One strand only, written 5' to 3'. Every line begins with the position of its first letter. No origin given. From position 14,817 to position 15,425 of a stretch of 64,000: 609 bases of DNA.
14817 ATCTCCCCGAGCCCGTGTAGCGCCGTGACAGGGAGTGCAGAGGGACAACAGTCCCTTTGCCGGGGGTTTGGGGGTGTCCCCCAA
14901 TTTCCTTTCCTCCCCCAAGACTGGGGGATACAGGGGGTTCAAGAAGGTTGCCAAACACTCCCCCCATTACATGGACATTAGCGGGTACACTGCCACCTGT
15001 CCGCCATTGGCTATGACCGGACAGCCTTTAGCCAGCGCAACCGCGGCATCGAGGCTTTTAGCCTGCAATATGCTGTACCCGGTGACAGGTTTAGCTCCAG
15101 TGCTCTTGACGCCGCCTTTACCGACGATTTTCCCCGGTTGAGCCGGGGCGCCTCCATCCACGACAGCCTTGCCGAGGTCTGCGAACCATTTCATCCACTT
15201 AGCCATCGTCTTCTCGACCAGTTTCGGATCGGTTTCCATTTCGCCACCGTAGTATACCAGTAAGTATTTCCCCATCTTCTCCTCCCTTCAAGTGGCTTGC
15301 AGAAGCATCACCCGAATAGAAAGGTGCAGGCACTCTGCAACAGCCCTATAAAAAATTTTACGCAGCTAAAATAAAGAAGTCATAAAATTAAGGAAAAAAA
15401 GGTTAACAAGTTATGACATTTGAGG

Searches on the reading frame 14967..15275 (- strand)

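Call 9: search_protein_families(library=pfam, proteins=[window:14967-15275:-])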
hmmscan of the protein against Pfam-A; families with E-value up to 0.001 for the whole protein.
window:14967-15275:- (102 aa): 1 family
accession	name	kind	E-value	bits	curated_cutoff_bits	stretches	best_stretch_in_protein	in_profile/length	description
PF03795.20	YCII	-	8.1e-06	26.7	24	1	18-101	15-93/95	YCII-related domain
